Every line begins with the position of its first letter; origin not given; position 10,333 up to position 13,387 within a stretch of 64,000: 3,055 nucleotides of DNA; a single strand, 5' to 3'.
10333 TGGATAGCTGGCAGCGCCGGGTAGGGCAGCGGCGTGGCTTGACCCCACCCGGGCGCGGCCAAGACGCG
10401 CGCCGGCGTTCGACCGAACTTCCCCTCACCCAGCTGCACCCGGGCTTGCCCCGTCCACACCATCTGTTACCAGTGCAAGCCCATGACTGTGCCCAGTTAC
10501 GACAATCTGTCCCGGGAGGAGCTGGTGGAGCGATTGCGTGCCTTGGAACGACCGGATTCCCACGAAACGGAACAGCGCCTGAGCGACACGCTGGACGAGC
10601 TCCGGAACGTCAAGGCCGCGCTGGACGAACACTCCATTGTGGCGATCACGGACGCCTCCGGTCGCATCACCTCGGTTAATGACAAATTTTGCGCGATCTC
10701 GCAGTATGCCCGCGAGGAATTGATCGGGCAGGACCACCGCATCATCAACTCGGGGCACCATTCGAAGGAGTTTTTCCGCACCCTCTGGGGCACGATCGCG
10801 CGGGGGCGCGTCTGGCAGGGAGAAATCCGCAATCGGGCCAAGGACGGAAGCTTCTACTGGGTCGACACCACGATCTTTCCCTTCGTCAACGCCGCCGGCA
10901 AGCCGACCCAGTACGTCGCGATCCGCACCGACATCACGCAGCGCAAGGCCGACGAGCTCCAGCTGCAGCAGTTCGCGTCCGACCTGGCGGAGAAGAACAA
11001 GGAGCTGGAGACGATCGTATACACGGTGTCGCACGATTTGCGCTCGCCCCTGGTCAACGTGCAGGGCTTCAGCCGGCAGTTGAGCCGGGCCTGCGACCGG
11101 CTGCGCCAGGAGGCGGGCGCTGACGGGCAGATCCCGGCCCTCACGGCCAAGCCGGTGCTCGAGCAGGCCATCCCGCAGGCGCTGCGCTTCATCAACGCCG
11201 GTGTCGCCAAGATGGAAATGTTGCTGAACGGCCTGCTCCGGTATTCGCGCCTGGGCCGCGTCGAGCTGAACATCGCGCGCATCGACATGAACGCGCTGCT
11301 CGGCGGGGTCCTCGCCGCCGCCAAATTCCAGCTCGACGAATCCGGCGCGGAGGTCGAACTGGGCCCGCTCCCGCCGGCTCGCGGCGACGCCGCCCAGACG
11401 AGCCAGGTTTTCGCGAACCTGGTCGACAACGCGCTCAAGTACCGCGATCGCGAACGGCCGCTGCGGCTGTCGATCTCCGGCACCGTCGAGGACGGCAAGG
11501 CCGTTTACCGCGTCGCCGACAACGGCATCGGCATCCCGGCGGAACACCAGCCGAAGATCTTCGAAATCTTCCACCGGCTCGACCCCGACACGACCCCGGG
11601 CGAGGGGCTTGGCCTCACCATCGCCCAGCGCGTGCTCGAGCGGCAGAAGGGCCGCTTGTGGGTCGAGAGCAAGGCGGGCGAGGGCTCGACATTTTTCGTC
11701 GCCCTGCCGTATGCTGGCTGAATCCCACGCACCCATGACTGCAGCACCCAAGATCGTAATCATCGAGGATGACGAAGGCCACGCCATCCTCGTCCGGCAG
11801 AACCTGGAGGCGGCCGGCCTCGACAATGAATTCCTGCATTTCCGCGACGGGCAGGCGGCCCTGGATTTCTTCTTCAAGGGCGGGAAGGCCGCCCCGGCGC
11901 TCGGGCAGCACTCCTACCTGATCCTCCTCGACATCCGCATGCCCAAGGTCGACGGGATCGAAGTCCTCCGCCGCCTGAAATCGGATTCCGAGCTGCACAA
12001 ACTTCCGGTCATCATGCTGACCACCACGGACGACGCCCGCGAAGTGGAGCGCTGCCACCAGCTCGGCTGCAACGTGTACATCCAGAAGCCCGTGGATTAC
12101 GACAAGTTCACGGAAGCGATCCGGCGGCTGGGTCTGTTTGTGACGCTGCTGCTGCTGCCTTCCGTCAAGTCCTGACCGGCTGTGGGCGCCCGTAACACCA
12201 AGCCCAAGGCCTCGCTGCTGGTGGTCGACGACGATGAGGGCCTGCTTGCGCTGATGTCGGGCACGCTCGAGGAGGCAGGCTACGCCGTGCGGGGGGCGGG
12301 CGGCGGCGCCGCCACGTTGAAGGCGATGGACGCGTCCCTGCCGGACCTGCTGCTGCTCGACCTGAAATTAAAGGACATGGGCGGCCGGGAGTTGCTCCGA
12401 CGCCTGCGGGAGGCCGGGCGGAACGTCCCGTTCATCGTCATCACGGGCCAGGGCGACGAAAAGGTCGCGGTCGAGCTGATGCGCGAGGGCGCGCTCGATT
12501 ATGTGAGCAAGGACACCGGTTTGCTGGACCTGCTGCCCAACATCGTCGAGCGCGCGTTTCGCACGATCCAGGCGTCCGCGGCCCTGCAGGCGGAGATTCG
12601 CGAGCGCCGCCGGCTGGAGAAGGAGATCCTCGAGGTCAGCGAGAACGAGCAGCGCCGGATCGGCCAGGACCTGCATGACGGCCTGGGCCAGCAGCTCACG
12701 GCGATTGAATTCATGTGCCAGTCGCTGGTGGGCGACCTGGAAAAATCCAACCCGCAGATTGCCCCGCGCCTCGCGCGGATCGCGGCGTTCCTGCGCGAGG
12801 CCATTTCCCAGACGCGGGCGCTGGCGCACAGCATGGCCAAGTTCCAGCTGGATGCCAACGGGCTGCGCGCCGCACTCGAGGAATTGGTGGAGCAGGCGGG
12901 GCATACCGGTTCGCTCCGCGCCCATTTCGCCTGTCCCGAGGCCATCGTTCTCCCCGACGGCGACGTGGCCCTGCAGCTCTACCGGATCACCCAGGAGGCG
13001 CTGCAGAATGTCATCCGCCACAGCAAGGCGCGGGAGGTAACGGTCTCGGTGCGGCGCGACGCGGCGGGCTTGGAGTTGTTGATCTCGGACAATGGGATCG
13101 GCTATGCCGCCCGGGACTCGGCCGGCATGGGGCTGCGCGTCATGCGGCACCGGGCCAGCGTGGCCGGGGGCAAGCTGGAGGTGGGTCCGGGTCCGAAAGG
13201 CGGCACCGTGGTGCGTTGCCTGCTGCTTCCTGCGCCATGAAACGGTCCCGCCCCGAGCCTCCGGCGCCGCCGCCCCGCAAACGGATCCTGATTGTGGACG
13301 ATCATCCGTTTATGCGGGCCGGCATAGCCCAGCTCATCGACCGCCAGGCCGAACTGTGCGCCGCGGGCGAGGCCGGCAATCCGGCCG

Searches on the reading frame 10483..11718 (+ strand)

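Call 12: search_protein_families(library=pfam, proteins=[window:10483-11718:+], max_evalue=0.001)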
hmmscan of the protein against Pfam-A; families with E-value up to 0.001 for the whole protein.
window:10483-11718:+ (412 aa): 7 families
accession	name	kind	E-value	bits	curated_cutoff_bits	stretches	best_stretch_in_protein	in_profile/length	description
PF02518.31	HATPase_c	-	5.8e-24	85.1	26.4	1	301-410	1-109/111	Histidine kinase-, DNA gyrase B-, and HSP90-like ATPase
PF13426.13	PAS_9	-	1.4e-16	61.1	27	1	53-153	4-103/103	PAS domain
PF08447.18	PAS_3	-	4.3e-13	49.8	25.6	1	63-147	2-88/89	PAS fold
PF00989.32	PAS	-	1.1e-11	45.2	22.6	1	50-151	11-113/113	PAS fold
PF08448.16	PAS_4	-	8e-10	39.4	23.1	1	52-155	7-109/110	PAS fold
PF00512.31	HisKA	-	8.3e-05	23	26.9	0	177-257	4-63/66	His Kinase A (phospho-acceptor) domain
PF13188.13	PAS_8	-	0.00096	19.4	21.8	0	53-93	14-55/65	PAS domain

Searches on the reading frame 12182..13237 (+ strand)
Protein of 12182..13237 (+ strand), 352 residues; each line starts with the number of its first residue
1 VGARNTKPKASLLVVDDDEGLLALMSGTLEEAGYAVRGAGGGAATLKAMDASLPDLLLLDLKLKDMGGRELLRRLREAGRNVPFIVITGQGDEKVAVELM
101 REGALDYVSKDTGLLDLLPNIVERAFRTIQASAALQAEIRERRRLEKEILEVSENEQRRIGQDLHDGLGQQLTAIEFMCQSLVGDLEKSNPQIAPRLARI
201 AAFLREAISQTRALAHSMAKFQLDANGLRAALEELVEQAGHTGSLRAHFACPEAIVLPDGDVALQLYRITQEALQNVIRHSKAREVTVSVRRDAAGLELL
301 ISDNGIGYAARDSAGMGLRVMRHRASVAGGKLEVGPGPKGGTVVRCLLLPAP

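Call 12: search_protein_families(library=pfam, proteins=[window:12182-13237:+], max_evalue=0.001)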
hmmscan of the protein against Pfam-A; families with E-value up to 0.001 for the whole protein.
window:12182-13237:+ (352 aa): 4 families
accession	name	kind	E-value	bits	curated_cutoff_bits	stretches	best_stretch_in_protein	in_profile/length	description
PF00072.30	Response_reg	-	7.3e-23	81.3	30.2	1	13-117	2-106/111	Response regulator receiver domain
PF07730.19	HisKA_3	-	1.2e-12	48.7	24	1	156-218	1-63/68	Histidine kinase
PF02518.31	HATPase_c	-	1.2e-12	48.6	26.4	1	263-350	3-108/111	Histidine kinase-, DNA gyrase B-, and HSP90-like ATPase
PF13581.12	HATPase_c_2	-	0.00029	21.3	27.4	1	265-321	31-105/127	Histidine kinase-like ATPase domain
